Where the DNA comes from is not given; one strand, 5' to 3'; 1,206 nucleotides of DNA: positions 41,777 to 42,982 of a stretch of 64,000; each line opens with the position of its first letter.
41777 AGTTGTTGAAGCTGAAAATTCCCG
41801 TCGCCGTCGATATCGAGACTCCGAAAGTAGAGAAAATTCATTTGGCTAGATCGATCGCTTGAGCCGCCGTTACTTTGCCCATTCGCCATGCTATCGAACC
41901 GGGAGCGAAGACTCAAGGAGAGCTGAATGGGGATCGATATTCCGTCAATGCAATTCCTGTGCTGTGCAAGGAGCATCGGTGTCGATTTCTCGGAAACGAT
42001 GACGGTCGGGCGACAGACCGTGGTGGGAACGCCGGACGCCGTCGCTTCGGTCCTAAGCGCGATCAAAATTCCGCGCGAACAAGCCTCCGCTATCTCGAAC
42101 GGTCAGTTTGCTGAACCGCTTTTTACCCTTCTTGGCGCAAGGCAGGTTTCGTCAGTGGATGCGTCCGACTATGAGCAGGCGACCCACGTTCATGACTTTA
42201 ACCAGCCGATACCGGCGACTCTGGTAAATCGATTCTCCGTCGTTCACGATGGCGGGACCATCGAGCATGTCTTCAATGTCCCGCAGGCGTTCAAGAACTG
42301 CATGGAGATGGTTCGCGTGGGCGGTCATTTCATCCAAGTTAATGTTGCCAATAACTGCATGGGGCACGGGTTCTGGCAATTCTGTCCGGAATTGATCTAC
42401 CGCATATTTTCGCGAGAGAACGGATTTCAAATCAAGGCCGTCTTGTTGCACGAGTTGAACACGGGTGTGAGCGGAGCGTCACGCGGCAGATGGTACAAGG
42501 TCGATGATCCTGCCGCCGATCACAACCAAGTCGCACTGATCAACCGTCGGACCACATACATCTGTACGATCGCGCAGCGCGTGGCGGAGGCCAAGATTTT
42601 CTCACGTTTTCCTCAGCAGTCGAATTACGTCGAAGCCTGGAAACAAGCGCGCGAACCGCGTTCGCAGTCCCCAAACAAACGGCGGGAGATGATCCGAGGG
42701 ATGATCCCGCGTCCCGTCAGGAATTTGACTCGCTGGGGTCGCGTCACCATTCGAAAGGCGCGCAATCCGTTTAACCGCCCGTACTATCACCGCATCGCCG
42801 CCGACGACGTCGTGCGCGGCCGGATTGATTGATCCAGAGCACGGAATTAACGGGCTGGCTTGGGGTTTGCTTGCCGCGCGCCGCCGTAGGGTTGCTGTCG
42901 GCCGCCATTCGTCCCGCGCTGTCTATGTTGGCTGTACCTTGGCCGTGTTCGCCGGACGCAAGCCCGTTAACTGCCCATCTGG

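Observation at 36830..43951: Lower-GC island rich in methyltransferases and glycosyltransferases but lacking export, polymerase and sugar-nucleotide genes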

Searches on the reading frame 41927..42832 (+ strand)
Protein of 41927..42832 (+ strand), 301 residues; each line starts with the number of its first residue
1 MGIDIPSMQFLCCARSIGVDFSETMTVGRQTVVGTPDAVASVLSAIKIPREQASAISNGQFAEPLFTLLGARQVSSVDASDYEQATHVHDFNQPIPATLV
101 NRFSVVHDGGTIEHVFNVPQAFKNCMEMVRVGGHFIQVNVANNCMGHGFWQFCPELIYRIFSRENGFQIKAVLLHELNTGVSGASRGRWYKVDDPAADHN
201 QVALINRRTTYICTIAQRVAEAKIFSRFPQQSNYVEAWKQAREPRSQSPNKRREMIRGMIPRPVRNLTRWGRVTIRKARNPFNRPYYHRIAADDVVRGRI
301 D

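Call 4: search_protein_families(library=pfam, proteins=[window:41927-42832:+], max_evalue=0.01)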
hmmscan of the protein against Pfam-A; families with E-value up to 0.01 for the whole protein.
window:41927-42832:+ (301 aa): 2 families
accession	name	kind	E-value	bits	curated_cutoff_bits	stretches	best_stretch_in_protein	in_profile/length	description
PF08242.18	Methyltransf_12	-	0.0027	18.8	30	0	84-135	47-98/98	Methyltransferase domain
PF08241.18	Methyltransf_11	-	0.0079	17.2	21.2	0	100-136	58-94/95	Methyltransferase domain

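Call 5: search_protein_families(library=ncbifam, proteins=[window:41927-42832:+], max_evalue=0.01)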
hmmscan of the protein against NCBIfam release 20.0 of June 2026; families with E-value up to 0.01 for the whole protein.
window:41927-42832:+ (301 aa): 0 families

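Call 19: search_solved_structures(query=window:41927-42832:+, max_evalue=1)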
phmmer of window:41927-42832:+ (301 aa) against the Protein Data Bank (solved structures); distinct sequences matched with E-value up to 1: 0.

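Call 35: search_protein_families(library=phrogs, proteins=[window:41927-42832:+], max_evalue=0.001)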
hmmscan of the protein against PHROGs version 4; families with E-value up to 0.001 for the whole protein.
window:41927-42832:+ (301 aa): 0 families

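Call 36: find_homologous_proteins(query=window:41927-42832:+, max_evalue=0.001)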
Query window:41927-42832:+ (301 aa): 457 proteins with E <= 0.001 among 1404 candidates; the best 120 are listed.
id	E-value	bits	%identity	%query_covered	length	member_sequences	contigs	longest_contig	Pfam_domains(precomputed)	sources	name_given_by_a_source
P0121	7.2e-204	693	100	100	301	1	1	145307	-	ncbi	-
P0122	1.1e-145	502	74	100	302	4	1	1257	-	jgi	jgi:hypothetical protein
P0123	1.4e-145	502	74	100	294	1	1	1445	-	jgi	jgi:hypothetical protein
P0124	2.1e-144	498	74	100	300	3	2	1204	-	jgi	jgi:hypothetical protein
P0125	1.4e-141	489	71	100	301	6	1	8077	-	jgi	-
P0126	9.5e-140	483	72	100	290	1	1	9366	-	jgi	jgi:hypothetical protein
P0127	2.0e-139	482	71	100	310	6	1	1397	-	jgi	jgi:hypothetical protein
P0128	2.0e-139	482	70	100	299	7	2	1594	-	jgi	jgi:hypothetical protein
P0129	3.5e-139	481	72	100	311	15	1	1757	-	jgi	-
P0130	8.6e-138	476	71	100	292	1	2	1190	-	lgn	-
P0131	4.8e-137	474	70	100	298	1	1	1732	-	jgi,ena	-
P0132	1.4e-136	472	69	100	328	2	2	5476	-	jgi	jgi:hypothetical protein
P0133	4.0e-135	468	70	100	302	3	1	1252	-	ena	-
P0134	5.5e-135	467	71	100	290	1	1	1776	-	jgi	jgi:hypothetical protein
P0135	1.7e-133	462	68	100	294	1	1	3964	-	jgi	jgi:hypothetical protein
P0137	4.8e-133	461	69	99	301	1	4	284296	-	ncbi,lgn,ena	-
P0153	1.9e-123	429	77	82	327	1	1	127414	-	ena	-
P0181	5.3e-102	359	55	100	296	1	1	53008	-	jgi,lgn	jgi:hypothetical protein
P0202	2.7e-96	340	82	59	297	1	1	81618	-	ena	-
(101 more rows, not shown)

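Call 39: search_solved_structures(query=A3, max_evalue=1)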
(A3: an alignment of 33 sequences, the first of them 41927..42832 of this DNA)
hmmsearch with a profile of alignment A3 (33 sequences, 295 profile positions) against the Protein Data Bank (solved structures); distinct sequences matched with E-value up to 1: 2.
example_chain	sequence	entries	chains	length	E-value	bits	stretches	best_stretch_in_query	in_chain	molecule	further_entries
9un4_A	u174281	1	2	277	0.36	13.1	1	89-143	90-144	Juvenile hormone acid O-methyltransferase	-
6dq3_A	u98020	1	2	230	0.41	13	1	147-203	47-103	Polysaccharide deacetylase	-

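Call 40: find_encoding_contigs(protein=P0137, flank=10000, max_places=2)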
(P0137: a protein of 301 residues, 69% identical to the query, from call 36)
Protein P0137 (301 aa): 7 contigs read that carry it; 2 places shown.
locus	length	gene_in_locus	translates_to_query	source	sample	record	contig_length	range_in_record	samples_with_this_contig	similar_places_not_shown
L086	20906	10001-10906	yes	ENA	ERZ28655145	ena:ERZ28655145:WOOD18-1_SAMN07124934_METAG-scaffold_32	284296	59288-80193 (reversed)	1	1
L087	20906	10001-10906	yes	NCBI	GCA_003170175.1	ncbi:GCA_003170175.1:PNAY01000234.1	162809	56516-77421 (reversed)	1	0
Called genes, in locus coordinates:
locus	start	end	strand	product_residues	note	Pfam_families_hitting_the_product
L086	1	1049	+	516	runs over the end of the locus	PF13727:CoA_binding_3 (weak), PF02397:Bac_transf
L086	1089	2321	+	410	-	PF13439:Glyco_transf_4, PF13579:Glyco_trans_4_4, PF00534:Glycos_transf_1, PF13692:Glyco_trans_1_4, PF13524:Glyco_trans_1_2 (faint)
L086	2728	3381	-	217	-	-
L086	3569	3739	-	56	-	-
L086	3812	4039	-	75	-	-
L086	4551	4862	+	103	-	-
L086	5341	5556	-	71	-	PF13560:HTH_31, PF12844:HTH_19, PF01381:HTH_3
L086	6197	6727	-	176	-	PF02357:NusG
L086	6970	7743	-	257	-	-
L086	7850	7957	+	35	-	-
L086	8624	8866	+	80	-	-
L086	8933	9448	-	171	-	PF13439:Glyco_transf_4 (weak)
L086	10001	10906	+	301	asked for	-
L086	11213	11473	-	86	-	-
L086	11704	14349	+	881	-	PF07483:W_rich_C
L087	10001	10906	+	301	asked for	-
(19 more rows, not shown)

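Call 41: find_encoding_contigs(protein=P0181, flank=10000, max_places=2)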
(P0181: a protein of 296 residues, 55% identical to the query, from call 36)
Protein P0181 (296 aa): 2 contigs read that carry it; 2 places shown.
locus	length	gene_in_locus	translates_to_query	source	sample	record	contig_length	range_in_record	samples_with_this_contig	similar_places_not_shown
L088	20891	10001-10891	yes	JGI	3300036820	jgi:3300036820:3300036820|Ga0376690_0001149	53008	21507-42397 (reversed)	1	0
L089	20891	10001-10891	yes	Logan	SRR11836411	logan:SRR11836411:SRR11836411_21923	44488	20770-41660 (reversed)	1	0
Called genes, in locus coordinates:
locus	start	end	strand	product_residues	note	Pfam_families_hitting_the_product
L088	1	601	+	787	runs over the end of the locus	-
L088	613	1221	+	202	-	PF00226:DnaJ (weak)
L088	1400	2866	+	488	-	-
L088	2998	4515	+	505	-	PF04932:Wzy_C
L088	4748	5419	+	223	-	PF05711:TylF, PF13578:Methyltransf_24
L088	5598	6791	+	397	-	-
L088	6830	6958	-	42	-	-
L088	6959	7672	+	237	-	PF08003:Methyltransf_9, PF05219:DREV (weak), PF13489:Methyltransf_23, PF13847:Methyltransf_31, PF08241:Methyltransf_11, PF08242:Methyltransf_12, PF13649:Methyltransf_25 (weak)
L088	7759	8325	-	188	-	PF08282:Hydrolase_3 (weak)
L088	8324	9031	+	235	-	PF02348:CTP_transf_3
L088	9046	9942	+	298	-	PF03102:NeuB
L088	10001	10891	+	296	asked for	-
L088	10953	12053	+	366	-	PF13439:Glyco_transf_4 (weak), PF20706:GT4-conflict, PF00534:Glycos_transf_1, PF13692:Glyco_trans_1_4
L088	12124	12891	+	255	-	PF13489:Methyltransf_23, PF13847:Methyltransf_31 (weak), PF08241:Methyltransf_11, PF08242:Methyltransf_12, PF13649:Methyltransf_25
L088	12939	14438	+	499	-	PF01943:Polysacc_synt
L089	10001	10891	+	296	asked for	-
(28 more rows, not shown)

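Call 44: predict_structure(alignment_id=A3)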
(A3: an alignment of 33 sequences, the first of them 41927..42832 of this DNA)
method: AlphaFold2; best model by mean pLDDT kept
length: 301 residues; sequences in the alignment: 33
mean_pLDDT: 87.3   pTM: 0.84
mean pLDDT of the five models: 87.3, 85.2, 84.3, 79.8, 78.2
residues with pLDDT >= 90: 187; 70-90: 67; 50-70: 46; < 50: 1
segments of 3 or more residues with pLDDT < 50: none
pLDDT, mean of each block of 10 residues (from residue 1): 92 98 97 94 96 95 98 97 96 98 97 90 98 95 60 90 97 86 71 82 77 97 88 65 60 71 81 70 88 96 83
secondary structure, 60 per line:
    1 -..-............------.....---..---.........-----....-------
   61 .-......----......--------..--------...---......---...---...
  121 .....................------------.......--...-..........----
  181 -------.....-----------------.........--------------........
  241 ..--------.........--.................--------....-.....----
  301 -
elements in order: H5-16 E23-27 H36-44 H50-53 H63-68 E73-78 E103-108 H118-128 E129-141 H154-160 E167-176 E188-192 E210-218 H233-242 H251-259 H262-278 E287-290 H292-296

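Call 47: fold_search(model_id=the predicted structure, library=pdb)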
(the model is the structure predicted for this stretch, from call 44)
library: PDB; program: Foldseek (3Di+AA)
matches with E <= 10: 1570; with E <= 0.001: 379
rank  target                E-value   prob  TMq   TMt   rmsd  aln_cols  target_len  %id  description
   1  2iip_C                3.0e-06  1.00  0.38  0.44   7.1       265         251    9  Human Nicotinamide N-methyltransferase (released 2006-10-10)
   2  9h5o_B                3.2e-06  1.00  0.41  0.48   6.6       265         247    9  NNMT-SAM IN COMPLEX WITH 20s (released 2025-05-21)
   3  6chh_B                3.6e-06  1.00  0.41  0.46   6.5       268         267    9  Structure of human NNMT in complex with bisubstrate inhibitor MS2756 (released 2018-06-13)
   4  9h5o_D                4.3e-06  1.00  0.39  0.46   6.2       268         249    9  NNMT-SAM IN COMPLEX WITH 20s (released 2025-05-21)
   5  7nbm_A                4.3e-06  1.00  0.39  0.42   6.7       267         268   10  Co-crystal structure of Human Nicotinamide N-methyltransferase (NNMT) with the bisubstrate-like inhibitor (33) (released 2021-03-17)
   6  8x8i_D                4.6e-06  1.00  0.38  0.47   9.5       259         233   12  The structure of AbBioc in complex with SAM cofactor (released 2024-11-13)
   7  7rkl_D                4.9e-06  1.00  0.39  0.45   7.2       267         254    9  Structure of Nicotinamide N-Methyltransferase (NNMT) in complex with II399 (P1 space group) (released 2022-07-20)
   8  6chh_D                5.2e-06  1.00  0.39  0.47   6.9       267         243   10  Structure of human NNMT in complex with bisubstrate inhibitor MS2756 (released 2018-06-13)
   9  7rkl_C                6.2e-06  1.00  0.39  0.45   7.2       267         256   10  Structure of Nicotinamide N-Methyltransferase (NNMT) in complex with II399 (P1 space group) (released 2022-07-20)
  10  7nbj_D                7.5e-06  1.00  0.40  0.46   6.0       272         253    9  Co-crystal structure of Human Nicotinamide N-methyltransferase (NNMT) with the bisubstrate-like inhibitor (1) (released 2021-03-17)
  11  21jx_A                7.5e-06  1.00  0.40  0.46   6.7       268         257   10  Crystal structure of compound 1 bound to human Nicotinamide N-methyltransferase (released 2026-03-11)
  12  21jx_C                7.9e-06  1.00  0.42  0.48   5.9       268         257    9  Crystal structure of compound 1 bound to human Nicotinamide N-methyltransferase (released 2026-03-11)
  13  21jx_B                7.9e-06  1.00  0.37  0.43   7.3       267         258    9  Crystal structure of compound 1 bound to human Nicotinamide N-methyltransferase (released 2026-03-11)
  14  8x8j_A                7.9e-06  1.00  0.36  0.45  10.1       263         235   11  The structure of AbBioc in complex with inhibitor sinefungin (released 2024-11-13)
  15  7rkl_A                8.4e-06  1.00  0.39  0.43   6.7       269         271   10  Structure of Nicotinamide N-Methyltransferase (NNMT) in complex with II399 (P1 space group) (released 2022-07-20)
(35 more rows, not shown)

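Call 60: find_encoding_contigs(protein=P0153, flank=10000, max_places=1)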
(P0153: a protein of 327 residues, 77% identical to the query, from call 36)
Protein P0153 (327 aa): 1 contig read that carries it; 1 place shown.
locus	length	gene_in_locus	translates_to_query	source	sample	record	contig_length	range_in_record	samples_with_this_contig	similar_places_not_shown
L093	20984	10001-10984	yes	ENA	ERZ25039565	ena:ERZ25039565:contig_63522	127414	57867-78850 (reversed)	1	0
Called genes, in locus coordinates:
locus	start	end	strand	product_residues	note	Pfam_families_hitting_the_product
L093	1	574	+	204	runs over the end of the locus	PF00353:HemolysinCabind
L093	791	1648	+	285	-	PF00353:HemolysinCabind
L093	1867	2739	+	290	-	PF00353:HemolysinCabind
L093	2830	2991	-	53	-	PF00909:Ammonium_transp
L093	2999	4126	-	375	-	PF00909:Ammonium_transp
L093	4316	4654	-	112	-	PF00543:P-II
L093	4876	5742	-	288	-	PF13622:4HBT_3, PF20789:4HBT_3C, PF02551:Acyl_CoA_thio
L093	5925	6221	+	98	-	PF04724:Glyco_transf_17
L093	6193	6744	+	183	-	-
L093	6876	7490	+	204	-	PF13578:Methyltransf_24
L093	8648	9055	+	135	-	-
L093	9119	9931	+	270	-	PF13578:Methyltransf_24 (weak)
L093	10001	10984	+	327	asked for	-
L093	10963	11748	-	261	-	PF01728:FtsJ (weak), PF13578:Methyltransf_24 (weak)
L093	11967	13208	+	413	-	PF01494:FAD_binding_3, PF05834:Lycopene_cycl (faint), PF07992:Pyr_redox_2 (faint)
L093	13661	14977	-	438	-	-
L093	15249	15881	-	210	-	PF02798:GST_N, PF13417:GST_N_3, PF13409:GST_N_2, PF00043:GST_C, PF13410:GST_C_2 (weak)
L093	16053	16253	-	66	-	PF03966:Trm112p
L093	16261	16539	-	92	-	PF01176:eIF-1a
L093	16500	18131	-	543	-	PF00270:DEAD, PF04851:ResIII, PF00271:Helicase_C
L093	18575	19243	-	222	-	PF02190:LON_substr_bdg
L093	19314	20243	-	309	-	PF00085:Thioredoxin, PF14559:TPR_19, PF14561:TPR_20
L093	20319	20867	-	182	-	PF04073:tRNA_edit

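Call 61: find_encoding_contigs(protein=P0202, flank=10000, max_places=1)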
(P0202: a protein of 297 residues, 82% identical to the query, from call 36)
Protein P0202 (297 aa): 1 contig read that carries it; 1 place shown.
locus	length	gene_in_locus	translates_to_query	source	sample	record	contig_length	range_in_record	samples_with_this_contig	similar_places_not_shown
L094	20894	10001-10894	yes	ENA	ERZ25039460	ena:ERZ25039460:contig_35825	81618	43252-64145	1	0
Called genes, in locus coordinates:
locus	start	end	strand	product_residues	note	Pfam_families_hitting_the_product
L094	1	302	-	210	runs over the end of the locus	PF00005:ABC_tran, PF13304:AAA_21 (faint)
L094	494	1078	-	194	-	PF01061:ABC2_membrane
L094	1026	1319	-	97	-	-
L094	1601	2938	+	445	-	PF13546:DDE_5, PF01609:DDE_Tnp_1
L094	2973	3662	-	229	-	PF01609:DDE_Tnp_1 (weak)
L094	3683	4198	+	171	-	PF08241:Methyltransf_11, PF13649:Methyltransf_25 (weak)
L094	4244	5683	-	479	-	PF01943:Polysacc_synt, PF13440:Polysacc_synt_3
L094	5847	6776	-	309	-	PF00535:Glycos_transf_2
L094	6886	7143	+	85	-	-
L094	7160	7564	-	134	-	PF00534:Glycos_transf_1, PF13692:Glyco_trans_1_4, PF20706:GT4-conflict (weak)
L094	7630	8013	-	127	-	-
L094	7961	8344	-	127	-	-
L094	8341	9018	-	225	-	PF05711:TylF, PF13578:Methyltransf_24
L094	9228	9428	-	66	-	-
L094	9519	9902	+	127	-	-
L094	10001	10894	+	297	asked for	-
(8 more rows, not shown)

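Call 109: search_protein_families(library=padloc, proteins=[window:41927-42832:+], max_evalue=0.001)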
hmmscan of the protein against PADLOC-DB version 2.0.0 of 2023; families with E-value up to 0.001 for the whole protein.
window:41927-42832:+ (301 aa): 0 families
